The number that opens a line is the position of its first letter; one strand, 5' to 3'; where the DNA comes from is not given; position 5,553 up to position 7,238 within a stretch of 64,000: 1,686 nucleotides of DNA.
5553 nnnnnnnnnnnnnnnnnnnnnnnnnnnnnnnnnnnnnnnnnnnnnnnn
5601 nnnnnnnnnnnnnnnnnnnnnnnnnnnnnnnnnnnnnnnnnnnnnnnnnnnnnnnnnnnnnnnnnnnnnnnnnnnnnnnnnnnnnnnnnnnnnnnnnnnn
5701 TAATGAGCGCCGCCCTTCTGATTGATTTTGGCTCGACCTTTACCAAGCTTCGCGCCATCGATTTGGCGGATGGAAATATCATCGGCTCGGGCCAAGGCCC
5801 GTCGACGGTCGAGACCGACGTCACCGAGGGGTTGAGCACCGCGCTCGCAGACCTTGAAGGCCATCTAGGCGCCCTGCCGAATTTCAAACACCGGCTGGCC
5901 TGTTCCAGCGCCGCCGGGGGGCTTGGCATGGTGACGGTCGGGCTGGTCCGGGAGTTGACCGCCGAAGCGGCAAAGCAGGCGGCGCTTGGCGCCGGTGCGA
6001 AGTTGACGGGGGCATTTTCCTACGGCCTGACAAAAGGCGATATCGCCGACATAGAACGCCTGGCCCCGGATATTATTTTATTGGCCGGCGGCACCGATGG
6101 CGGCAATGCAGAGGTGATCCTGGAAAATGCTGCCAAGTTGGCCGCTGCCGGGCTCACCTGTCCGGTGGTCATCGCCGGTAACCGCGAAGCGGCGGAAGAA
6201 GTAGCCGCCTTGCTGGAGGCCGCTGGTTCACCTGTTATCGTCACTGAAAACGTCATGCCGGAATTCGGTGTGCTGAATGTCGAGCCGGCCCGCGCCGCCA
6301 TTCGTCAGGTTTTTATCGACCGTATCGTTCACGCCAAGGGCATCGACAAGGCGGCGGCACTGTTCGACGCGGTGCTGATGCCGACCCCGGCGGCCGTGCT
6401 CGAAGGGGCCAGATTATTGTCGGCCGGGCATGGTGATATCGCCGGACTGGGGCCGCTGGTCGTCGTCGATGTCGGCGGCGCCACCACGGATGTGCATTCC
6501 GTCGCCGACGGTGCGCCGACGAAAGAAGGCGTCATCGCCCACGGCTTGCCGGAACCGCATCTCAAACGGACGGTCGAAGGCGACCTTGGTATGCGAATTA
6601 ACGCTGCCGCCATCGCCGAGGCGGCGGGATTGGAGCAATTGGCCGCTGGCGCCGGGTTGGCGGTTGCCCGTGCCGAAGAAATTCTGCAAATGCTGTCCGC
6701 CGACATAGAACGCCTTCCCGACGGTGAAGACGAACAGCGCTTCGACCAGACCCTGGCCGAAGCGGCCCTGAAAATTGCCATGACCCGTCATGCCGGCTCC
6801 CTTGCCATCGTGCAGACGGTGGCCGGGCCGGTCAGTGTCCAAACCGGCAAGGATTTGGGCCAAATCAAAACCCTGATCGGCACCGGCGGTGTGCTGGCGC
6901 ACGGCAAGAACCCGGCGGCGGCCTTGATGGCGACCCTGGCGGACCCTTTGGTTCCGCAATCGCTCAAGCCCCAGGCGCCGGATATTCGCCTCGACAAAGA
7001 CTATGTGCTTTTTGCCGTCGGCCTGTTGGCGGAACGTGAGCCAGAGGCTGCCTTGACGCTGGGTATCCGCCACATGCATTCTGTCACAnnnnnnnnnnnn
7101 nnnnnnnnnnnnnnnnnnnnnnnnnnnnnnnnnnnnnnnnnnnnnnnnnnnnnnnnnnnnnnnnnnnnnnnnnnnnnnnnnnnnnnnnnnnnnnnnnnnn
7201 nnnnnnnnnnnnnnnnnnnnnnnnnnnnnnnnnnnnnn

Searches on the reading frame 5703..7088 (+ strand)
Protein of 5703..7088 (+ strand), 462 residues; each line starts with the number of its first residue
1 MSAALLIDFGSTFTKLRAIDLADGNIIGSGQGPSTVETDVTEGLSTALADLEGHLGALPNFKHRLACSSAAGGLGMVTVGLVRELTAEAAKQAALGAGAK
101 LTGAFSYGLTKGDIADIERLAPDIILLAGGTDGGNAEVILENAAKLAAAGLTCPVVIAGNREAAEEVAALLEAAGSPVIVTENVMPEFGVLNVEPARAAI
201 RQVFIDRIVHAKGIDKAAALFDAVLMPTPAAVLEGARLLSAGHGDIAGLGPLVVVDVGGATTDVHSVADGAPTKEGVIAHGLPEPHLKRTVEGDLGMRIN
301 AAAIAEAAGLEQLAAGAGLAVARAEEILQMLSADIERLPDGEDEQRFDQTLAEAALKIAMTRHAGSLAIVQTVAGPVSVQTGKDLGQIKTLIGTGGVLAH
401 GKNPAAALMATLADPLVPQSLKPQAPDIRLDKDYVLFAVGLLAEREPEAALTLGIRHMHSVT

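Call 8: search_protein_families(library=pfam, proteins=[window:5703-7088:+])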
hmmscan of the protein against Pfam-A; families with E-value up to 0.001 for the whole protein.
window:5703-7088:+ (462 aa): 1 family
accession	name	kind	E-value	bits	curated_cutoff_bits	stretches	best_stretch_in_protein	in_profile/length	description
PF13941.12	MutL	-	3.3e-160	534.2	27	1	5-454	2-446/450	MutL protein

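Call 9: search_protein_families(library=ncbifam, proteins=[window:5703-7088:+])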
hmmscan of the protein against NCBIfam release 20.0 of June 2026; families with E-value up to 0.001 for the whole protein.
window:5703-7088:+ (462 aa): 3 families
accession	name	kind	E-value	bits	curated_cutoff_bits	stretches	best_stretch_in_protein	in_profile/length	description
NF040745.1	accessory_GlmL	equivalog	3.1e-174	580.1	475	1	4-458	1-457/459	methylaspartate mutase accessory protein GlmL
TIGR01319.1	glmL_fam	subfamily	1.1e-121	407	204.05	1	7-456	1-453/456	GlmL family protein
NF040744.1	ornith_Or-4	equivalog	7e-110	367.7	600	1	5-453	4-442/448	GlmL-related ornithine degradation protein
